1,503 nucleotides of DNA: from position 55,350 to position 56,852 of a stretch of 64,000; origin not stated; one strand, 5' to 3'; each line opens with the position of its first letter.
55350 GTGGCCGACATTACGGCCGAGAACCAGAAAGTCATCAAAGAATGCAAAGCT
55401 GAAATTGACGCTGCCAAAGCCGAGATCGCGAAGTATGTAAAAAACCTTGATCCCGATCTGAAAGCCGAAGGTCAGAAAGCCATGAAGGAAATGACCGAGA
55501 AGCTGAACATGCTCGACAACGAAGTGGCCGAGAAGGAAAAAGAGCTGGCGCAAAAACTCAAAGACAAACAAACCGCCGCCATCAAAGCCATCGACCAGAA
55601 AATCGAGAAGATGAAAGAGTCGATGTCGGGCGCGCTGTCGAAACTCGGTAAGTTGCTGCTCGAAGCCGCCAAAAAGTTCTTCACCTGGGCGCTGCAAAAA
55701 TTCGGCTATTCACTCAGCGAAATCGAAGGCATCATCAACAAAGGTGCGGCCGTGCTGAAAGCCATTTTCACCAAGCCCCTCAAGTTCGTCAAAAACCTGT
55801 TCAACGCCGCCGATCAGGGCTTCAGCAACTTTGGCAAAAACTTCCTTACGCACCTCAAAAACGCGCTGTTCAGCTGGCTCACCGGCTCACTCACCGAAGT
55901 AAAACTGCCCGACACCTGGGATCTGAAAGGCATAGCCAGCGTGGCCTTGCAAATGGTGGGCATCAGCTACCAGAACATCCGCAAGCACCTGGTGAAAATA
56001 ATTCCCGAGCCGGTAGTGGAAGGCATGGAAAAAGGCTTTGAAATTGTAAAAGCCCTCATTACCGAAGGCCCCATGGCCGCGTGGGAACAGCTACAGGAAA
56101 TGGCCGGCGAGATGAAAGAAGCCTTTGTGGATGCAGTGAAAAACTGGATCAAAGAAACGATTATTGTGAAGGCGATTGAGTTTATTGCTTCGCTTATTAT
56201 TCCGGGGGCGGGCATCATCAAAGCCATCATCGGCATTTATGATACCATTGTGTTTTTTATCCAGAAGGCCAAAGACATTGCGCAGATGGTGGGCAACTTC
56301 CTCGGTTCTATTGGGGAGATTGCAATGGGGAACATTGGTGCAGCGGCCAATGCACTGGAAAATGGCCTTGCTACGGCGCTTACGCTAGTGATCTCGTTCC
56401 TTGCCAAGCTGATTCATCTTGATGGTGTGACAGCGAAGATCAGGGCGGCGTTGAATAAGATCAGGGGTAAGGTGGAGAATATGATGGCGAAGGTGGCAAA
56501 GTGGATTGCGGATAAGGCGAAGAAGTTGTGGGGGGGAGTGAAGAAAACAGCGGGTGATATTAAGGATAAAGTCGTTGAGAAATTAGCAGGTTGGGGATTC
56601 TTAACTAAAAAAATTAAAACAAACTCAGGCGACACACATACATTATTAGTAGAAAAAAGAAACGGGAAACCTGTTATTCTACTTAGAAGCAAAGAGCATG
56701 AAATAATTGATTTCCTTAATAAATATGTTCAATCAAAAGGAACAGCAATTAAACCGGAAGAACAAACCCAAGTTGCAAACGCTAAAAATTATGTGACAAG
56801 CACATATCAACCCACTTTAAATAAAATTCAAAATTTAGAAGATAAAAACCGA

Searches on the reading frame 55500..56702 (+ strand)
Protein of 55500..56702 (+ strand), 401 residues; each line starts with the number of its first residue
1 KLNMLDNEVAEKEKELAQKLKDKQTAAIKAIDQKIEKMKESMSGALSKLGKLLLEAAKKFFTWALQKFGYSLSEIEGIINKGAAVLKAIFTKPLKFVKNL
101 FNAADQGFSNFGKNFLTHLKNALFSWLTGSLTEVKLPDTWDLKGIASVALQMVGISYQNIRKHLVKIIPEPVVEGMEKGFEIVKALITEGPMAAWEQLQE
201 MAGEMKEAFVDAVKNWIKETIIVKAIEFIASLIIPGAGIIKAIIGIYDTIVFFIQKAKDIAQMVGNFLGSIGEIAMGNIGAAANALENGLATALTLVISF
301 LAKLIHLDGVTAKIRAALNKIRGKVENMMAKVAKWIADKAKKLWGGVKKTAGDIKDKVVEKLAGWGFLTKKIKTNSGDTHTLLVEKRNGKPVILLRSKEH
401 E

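Call 30: find_related_loci(query=A3, collection=genome_contigs, flank=10000)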
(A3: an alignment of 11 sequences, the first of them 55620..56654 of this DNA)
Query A3 (345 aa) in genome_contigs; peptide patterns used: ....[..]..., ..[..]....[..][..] (x = any residue, [..] = any of these).
278 stretches matched a pattern; 199 encode a relative of the query (tblastn E <= 1e-3); the best 80 are kept; 80 distinct loci.
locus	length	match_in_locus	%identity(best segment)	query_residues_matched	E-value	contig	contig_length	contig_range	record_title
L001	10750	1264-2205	97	1-313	0e+0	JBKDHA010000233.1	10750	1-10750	MAG: Bacteroidota bacterium isolate samp_2115_semibin_49 samp_2115_2346299, whole genome shotgun sequence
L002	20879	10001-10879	86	15-307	1e-170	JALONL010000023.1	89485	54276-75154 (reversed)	MAG: Bacteroidia bacterium isolate Prado076 scaffold_165, whole genome shotgun sequence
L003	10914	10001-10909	84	1-303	3e-156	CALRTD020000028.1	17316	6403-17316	MAG: Synechococcus sp. UW140 isolate JJ-JE56-12-3-mx-bin559 genome assembly, contig: JJ-RDS211-73-C211, whole genome sho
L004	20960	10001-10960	66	1-320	2e-139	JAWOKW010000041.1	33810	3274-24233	MAG: Candidatus Methanoperedens sp. isolate bin_184_1 c_000000607765, whole genome shotgun sequence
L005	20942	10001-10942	71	1-314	5e-139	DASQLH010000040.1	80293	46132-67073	MAG TPA_asm: Chthoniobacterales bacterium isolate SMAG_U11933 k141_2134106, whole genome shotgun sequence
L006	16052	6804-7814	62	1-345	3e-138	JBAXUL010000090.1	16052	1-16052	MAG: Prolixibacteraceae bacterium isolate ELA660 MAG660_90, whole genome shotgun sequence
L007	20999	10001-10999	67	1-342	2e-138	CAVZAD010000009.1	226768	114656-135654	MAG: uncultured Verrucomicrobiae bacterium isolate MFD01916.bin.2.77 genome assembly, contig: contig_24495, whole genome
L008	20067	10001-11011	62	1-345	8e-138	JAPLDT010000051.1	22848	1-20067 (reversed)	MAG: Bacteroidia bacterium isolate LacPavin_0818_WC45_MAG_43_40 LacPavin_0818_WC45_scaffold_1221051, whole genome shotgu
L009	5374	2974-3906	73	1-311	3e-136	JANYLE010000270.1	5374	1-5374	MAG: Mariniphaga sp. isolate GL140_5_metabinner_91_sub GL140_5_k141_627266, whole genome shotgun sequence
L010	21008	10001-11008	67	1-344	9e-133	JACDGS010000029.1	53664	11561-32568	MAG: Chthoniobacterales bacterium isolate MGR_bin418 SD2908_NODE_206_length_53664_cov_1.775800, whole genome shotgun seq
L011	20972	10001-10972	66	16-343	2e-132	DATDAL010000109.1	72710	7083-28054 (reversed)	MAG TPA_asm: Terrimicrobiaceae bacterium isolate SMAG_U95 k141_1398538, whole genome shotgun sequence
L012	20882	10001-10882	69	20-313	6e-132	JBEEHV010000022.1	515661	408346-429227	MAG: Verrucomicrobiota bacterium isolate BP_754 scaffold_2333353, whole genome shotgun sequence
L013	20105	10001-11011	63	1-345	4e-131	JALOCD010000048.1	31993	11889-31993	MAG: Prolixibacteraceae bacterium isolate SO_2017_LW4 bin 38 scaffold_3067_c1_LW137-91_2017, whole genome shotgun sequen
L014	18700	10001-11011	63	1-345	2e-131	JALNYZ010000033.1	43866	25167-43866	MAG: Prolixibacteraceae bacterium isolate SO_2017_GW1 bin 3 NODE_4131_length_43866_cov_6.497336_OW334_2017, whole genome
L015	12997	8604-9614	62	1-345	3e-131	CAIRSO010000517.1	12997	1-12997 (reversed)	MAG: uncultured Bacteroidia bacterium isolate Loclat_bin-16932 genome assembly, contig: bin-16932:517/881, whole genome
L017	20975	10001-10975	66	16-345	1e-129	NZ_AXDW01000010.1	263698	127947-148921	Solimonas soli DSM 21787 K344DRAFT_scaffold00007.7_C, whole genome shotgun sequence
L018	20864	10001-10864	71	20-307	4e-130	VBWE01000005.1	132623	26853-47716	MAG: Bacteroidetes bacterium isolate X1_MaxBin.021 scaffold_101, whole genome shotgun sequence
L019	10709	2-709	92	106-345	1e-129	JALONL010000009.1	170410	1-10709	MAG: Bacteroidia bacterium isolate Prado076 scaffold_27, whole genome shotgun sequence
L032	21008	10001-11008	65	1-345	1e-126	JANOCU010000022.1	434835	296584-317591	MAG: Bacteroidota bacterium isolate VAR_17_metabat_285 VAR_17_k141_3840219, whole genome shotgun sequence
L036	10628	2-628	96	106-316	1e-125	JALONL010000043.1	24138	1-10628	MAG: Bacteroidia bacterium isolate Prado076 scaffold_2562, whole genome shotgun sequence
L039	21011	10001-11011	68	1-345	6e-124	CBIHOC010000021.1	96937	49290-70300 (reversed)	MAG TPA_asm: uncultured Chryseobacterium sp. isolate SRR18156182_binner12_Refined_23 genome assembly, contig: ERZ2733683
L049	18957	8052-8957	69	1-302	6e-118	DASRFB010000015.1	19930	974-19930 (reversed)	MAG TPA_asm: Burkholderiales bacterium isolate SMAG_U10021 k141_674368, whole genome shotgun sequence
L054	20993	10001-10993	61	16-343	8e-116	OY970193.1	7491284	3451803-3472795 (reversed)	MAG: uncultured Acidobacteriota bacterium isolate MFD09206.bin.1.42 genome assembly, chromosome: 1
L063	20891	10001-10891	67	16-312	7e-112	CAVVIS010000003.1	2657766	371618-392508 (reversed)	MAG: Blastocatellia bacterium isolate MFD01916.bin.1.77 genome assembly, contig: contig_4999, whole genome shotgun seque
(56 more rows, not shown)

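Call 56: search_protein_families(library=pfam, proteins=[L019:1585-2172:+, L063:11861-12412:+, L039:12102-12701:+, L039:7573-8052:+, L032:7679-8155:+, L003:7655-8167:+, L001:3186-3827:+, L036:1477-1962:+], max_evalue=1)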
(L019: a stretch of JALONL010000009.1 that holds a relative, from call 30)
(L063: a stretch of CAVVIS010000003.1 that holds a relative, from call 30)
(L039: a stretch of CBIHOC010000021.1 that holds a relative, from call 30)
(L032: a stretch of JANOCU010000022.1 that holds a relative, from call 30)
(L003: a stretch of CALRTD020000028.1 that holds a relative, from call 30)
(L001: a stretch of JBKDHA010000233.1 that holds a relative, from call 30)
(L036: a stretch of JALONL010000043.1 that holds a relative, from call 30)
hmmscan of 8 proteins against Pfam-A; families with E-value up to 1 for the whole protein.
L019:1585-2172:+ (196 aa): 0 families

L063:11861-12412:+ (184 aa): 0 families

L039:12102-12701:+ (200 aa): 0 families

L039:7573-8052:+ (160 aa): 2 families
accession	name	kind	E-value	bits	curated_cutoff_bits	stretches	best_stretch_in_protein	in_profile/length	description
PF20151.4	DUF6533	-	0.021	15.4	24.1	1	35-50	10-25/46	Family of unknown function (DUF6533)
PF14435.11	SUKH-4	-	0.1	13.2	25.5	1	53-117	79-141/179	SUKH-4 immunity protein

L032:7679-8155:+ (159 aa): 0 families

L003:7655-8167:+ (171 aa): 5 families
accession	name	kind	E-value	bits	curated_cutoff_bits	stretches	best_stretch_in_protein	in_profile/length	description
PF13599.13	Pentapeptide_4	-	3.1e-13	50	38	2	109-164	12-67/78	Pentapeptide repeat region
PF00805.28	Pentapeptide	-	2.5e-11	43.3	20.2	3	106-138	4-36/40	Pentapeptide repeats (8 copies)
PF13576.12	Pentapeptide_3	-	5.9e-07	30.1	27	2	45-76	6-38/48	Pentapeptide repeats (9 copies)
PF23894.2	LD_SV2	-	0.00024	21.8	29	1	17-86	23-92/92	SV2A/B/C luminal domain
PF05554.16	Novirhabdo_Nv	-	0.27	11.4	25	1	31-74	7-50/122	Viral hemorrhagic septicemia virus non-virion protein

L001:3186-3827:+ (214 aa): 1 family
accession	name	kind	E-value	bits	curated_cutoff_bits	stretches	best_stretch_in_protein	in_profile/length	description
PF25472.1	DUF7902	-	0.3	11.8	26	1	166-192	58-84/85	Domain of unknown function (DUF7902)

L036:1477-1962:+ (162 aa): 1 family
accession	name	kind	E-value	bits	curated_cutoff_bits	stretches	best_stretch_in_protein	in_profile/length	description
PF19177.5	DUF5859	-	0.23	12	25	1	91-141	68-117/162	Family of unknown function (DUF5859)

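Call 90: predict_structure(alignment_id=A12)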
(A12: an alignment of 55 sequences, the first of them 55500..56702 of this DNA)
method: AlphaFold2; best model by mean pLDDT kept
length: 401 residues; sequences in the alignment: 55
mean_pLDDT: 73.5   pTM: 0.50
mean pLDDT of the five models: 73.5, 69.4, 65.2, 64.5, 62.9
residues with pLDDT >= 90: 11; 70-90: 259; 50-70: 116; < 50: 15
segments of 3 or more residues with pLDDT < 50: 350-352, 361-366
pLDDT, mean of each block of 10 residues (from residue 1): 76 85 71 58 58 65 70 74 75 80 87 89 81 73 74 80 87 80 67 63 62 66 71 65 66 73 74 84 87 84 76 77 80 80 61 50 53 86 79 77 40
secondary structure, 60 per line:
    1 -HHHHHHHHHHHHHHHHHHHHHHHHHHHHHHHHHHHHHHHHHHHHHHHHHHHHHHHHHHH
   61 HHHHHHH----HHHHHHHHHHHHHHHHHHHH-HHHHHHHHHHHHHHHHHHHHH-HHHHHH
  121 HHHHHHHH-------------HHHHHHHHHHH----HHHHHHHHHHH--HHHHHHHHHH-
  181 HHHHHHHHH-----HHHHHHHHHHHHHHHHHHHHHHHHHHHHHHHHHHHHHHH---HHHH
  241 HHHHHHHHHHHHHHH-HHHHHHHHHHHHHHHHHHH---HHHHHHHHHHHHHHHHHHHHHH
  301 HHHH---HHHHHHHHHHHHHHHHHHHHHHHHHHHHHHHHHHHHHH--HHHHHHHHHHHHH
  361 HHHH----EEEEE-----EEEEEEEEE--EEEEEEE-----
elements in order: H2-67 H72-91 H93-113 H115-128 H142-152 H157-167 H170-179 H181-189 H195-233 H237-255 H257-275 H279-304 H308-345 H348-364 E369-373 E379-387 E390-396

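Call 93: fold_search(model_id=the predicted structure, library=pdb)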
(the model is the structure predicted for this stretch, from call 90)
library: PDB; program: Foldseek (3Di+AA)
matches with E <= 10: 289; with E <= 0.001: 0
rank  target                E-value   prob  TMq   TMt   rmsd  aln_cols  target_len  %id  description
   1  7sqc_1K               8.9e-02  0.20  0.13  0.15  42.7       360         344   13  Ciliary C1 central pair apparatus isolated from Chlamydomonas reinhardtii (released 2022-04-13)
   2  7sqc_1Y               9.8e-02  0.30  0.14  0.20  40.2       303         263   12  Ciliary C1 central pair apparatus isolated from Chlamydomonas reinhardtii (released 2022-04-13)
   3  7n6g_3R               1.4e-01  0.14  0.12  0.14  44.1       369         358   14  C1 of central pair (released 2022-05-18)
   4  5sv0_I                1.7e-01  0.15  0.11  0.18  19.7       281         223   12  Structure of the ExbB/ExbD complex from E. coli at pH 7.0 (released 2016-09-28)
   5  5sv1_C                2.7e-01  0.12  0.11  0.18  19.9       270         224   14  Structure of the ExbB/ExbD complex from E. coli at pH 4.5 (released 2016-09-28)
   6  7n6g_3O               2.8e-01  0.08  0.10  0.11  44.1       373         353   14  C1 of central pair (released 2022-05-18)
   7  7sqc_1W               3.1e-01  0.14  0.13  0.18  41.1       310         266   13  Ciliary C1 central pair apparatus isolated from Chlamydomonas reinhardtii (released 2022-04-13)
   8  5sv0_G                3.4e-01  0.16  0.13  0.20  18.5       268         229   16  Structure of the ExbB/ExbD complex from E. coli at pH 7.0 (released 2016-09-28)
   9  7zr1_C                4.5e-01  0.06  0.10  0.07  91.1       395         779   13  Chaetomium thermophilum Mre11-Rad50-Nbs1 complex bound to ATPyS (composite structure) (released 2023-01-11)
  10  5sv0_D                4.7e-01  0.15  0.13  0.21  19.1       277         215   15  Structure of the ExbB/ExbD complex from E. coli at pH 7.0 (released 2016-09-28)
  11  6ye4_A                4.7e-01  0.14  0.15  0.22  19.6       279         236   12  Structure of ExbB pentamer from Serratia marcescens by single particle cryo electron microscopy (released 2021-03-31)
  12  5zfp_J                5.2e-01  0.08  0.11  0.17  19.4       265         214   16  Structure of the ExbB/ExbD hexameric complex (released 2018-05-09)
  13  8soi_A                5.2e-01  0.06  0.11  0.09  35.0       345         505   10  Structure of human ULK1 complex core (2:1:1 stoichiometry) (released 2023-06-21)
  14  7udn_B                6.4e-01  0.08  0.12  0.15  31.3       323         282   10  Crystal structure of designed helical repeat protein RPB_PLP1_R6 in alternative conformation 2 (released 2023-03-22)
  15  8bwy_C                6.8e-01  0.04  0.09  0.02  50.0       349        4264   15  In situ outer dynein arm from Chlamydomonas reinhardtii in a pre-power stroke state (released 2023-05-10)
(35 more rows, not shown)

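Call 100: search_protein_families(library=pfam, proteins=[L039:6409-7566:+, L032:6561-7679:+, L018:6776-7573:+, L049:9003-10064:+, L013:10967-11824:+, L054:10994-12109:+, L007:11003-11839:+, L017:14511-15200:+, L003:5925-7655:+], max_evalue=0.1)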
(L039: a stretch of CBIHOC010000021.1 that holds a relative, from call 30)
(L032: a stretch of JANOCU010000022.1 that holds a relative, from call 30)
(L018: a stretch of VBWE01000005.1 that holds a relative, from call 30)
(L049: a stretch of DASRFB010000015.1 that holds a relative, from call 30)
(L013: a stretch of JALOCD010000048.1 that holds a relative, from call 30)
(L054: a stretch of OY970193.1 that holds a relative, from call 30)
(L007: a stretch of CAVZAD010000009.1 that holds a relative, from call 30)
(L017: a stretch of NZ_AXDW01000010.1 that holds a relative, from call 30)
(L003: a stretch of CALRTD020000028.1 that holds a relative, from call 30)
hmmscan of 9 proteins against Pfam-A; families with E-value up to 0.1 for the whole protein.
L039:6409-7566:+ (386 aa): 1 family
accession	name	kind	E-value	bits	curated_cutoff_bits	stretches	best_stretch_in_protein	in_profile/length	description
PF13930.12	Endonuclea_NS_2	-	0.0039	17.8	27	1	186-258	55-117/132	DNA/RNA non-specific endonuclease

L032:6561-7679:+ (373 aa): 1 family
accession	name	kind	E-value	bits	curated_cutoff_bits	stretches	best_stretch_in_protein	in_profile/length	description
PF13930.12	Endonuclea_NS_2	-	0.0025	18.4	27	1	169-239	54-116/132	DNA/RNA non-specific endonuclease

L018:6776-7573:+ (266 aa): 1 family
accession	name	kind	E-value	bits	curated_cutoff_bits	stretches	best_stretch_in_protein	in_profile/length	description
PF13930.12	Endonuclea_NS_2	-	3.8e-05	24.3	27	1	86-133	51-98/132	DNA/RNA non-specific endonuclease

L049:9003-10064:+ (354 aa): 1 family
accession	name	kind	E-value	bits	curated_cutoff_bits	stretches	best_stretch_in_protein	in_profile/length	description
PF13930.12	Endonuclea_NS_2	-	3.9e-09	37.3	27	1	133-214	51-129/132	DNA/RNA non-specific endonuclease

L013:10967-11824:+ (286 aa): 1 family
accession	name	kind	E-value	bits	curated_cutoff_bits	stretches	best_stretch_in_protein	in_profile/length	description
PF13930.12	Endonuclea_NS_2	-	2.6e-07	31.3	27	1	150-226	41-116/132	DNA/RNA non-specific endonuclease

L054:10994-12109:+ (372 aa): 1 family
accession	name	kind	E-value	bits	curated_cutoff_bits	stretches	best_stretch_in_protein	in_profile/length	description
PF13930.12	Endonuclea_NS_2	-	1.1e-06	29.3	27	1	147-205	55-114/132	DNA/RNA non-specific endonuclease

L007:11003-11839:+ (279 aa): 1 family
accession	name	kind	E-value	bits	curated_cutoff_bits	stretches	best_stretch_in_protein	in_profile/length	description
PF13930.12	Endonuclea_NS_2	-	0.011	16.4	27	1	208-252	52-96/132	DNA/RNA non-specific endonuclease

L017:14511-15200:+ (230 aa): 0 families

L003:5925-7655:+ (577 aa): 0 families

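Call 102: find_related_loci(query=A14, collection=genome_contigs, flank=8000)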
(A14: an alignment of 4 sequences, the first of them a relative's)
Query A14 (309 aa) in genome_contigs; peptide patterns used: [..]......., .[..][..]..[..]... (x = any residue, [..] = any of these).
242 stretches matched a pattern; 107 encode a relative of the query (tblastn E <= 1e-3); the best 80 are kept; 80 distinct loci.
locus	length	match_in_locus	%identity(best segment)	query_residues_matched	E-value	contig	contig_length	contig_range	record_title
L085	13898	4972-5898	100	1-309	0e+0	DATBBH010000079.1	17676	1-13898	MAG TPA_asm: Gaiellaceae bacterium isolate SMAG_U5754 k141_4324402, whole genome shotgun sequence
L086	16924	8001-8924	71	2-309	1e-140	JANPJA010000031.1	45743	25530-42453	MAG: Acidobacteriota bacterium isolate VAR_61_metabat_479 VAR_61_k141_1860020, whole genome shotgun sequence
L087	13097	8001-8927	69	1-309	3e-138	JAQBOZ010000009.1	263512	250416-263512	MAG: Chlorobiota bacterium isolate RYN_334 scaffold_3563138, whole genome shotgun sequence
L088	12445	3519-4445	67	1-309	9e-138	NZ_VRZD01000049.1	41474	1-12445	MAG: Pantanalinema sp. GBBB05 NODE_132_length_41474_cov_7.541732, whole genome shotgun sequence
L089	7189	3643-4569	65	1-309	2e-137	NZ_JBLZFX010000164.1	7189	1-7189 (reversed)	Alkalinema pantanalense CENA528 NODE_164_size7189_pilon, whole genome shotgun sequence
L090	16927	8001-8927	67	1-309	1e-137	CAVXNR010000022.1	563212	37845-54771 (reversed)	MAG: Vicinamibacteria bacterium isolate MFD02840.bin.2.172 genome assembly, contig: contig_7194, whole genome shotgun se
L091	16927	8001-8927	67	1-309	1e-136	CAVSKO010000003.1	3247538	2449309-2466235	MAG: Blastocatellia bacterium isolate MFD09212.bin.1.217 genome assembly, contig: contig_750, whole genome shotgun seque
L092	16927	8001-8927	65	1-309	9e-137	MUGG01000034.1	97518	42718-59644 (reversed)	MAG: Alkalinema sp. CACIAM 70d contig00013, whole genome shotgun sequence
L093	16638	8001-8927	65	1-309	7e-134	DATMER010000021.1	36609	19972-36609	MAG TPA_asm: Thermoanaerobaculia bacterium isolate SMAG_U13441 k141_40843, whole genome shotgun sequence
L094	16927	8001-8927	64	1-309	1e-132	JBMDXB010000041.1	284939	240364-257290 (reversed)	MAG: Vicinamibacterales bacterium isolate FBaNitSoil1_11 FBaNitSoil1_contig41, whole genome shotgun sequence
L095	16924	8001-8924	67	1-308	5e-131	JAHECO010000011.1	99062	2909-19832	MAG: Candidatus Kryptoniota bacterium isolate Ww171 NODE_244_length_99062_cov_4.506170, whole genome shotgun sequence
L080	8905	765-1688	64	2-309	1e-130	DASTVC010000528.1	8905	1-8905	MAG TPA_asm: Longimicrobium sp. isolate SMAG_U2349 k141_1627480, whole genome shotgun sequence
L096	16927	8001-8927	63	1-309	6e-130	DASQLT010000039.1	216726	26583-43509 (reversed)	MAG TPA_asm: Allosphingosinicella sp. isolate SMAG_U11945 k141_188106, whole genome shotgun sequence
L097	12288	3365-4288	63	1-308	3e-130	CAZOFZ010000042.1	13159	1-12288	MAG TPA_asm: uncultured Nitrospirota bacterium isolate SRP124282_co5_49 genome assembly, contig: NODE_443_length_13159_c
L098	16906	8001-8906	63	1-302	5e-129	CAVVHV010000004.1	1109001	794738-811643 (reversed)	MAG: uncultured Acidobacteriota bacterium isolate MFD02840.bin.2.108 genome assembly, contig: contig_2020, whole genome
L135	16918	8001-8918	59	1-306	6e-112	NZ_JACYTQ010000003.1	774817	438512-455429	Echinicola arenosa strain CAU 1574 contig3, whole genome shotgun sequence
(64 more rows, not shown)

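Call 105: search_protein_families(library=pfam, alignment_id=A15, max_evalue=0.001)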
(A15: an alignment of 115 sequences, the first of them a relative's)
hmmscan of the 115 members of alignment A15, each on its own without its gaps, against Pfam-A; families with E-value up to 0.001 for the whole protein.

A. member 1, L091:9027-10193:+ (389 aa): 0 families

B. families by the number of members that match (of 115 scanned): 48 families (the first 25 are shown)
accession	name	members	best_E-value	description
PF15604.11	Ntox15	8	3.4e-29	Novel toxin 15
PF13930.12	Endonuclea_NS_2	8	1.2e-11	DNA/RNA non-specific endonuclease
PF08906.16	T6SS_Tdi1_C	4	1.5e-16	T6SS immunity protein Tdi1, C-terminal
PF10722.14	YbjN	4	6.2e-08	Putative bacterial sensory transduction regulator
PF13646.12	HEAT_2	4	9.5e-07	HEAT repeats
PF08887.16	GAD-like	3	4.8e-11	GAD-like domain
PF09346.15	SMI1_KNR4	2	1.5e-19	SMI1 / KNR4 family (SUKH-1)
PF13699.11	eCIS_core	2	2.3e-18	eCIS core domain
PF24807.1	WD40_CDC20-Fz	2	1e-14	CDC20/Fizzy WD40 domain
PF14568.11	SUKH_6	2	1.2e-14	SMI1-KNR4 cell-wall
PF25173.1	Beta-prop_WDR3_1st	2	3.1e-14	WDR3 first beta-propeller domain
PF25174.1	Beta-prop_THOC3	2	1.4e-11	THOC3 beta-propeller domain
PF25171.1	Beta-prop_WDR36-Utp21_1st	2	4.8e-11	WDR36/Utp21 first beta-propeller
PF24814.1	WD40_Prp19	2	5.7e-11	Prp19 WD40 domain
PF23414.1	Beta-prop_EML_2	2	9.8e-11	Echinoderm microtubule-associated protein second beta-propeller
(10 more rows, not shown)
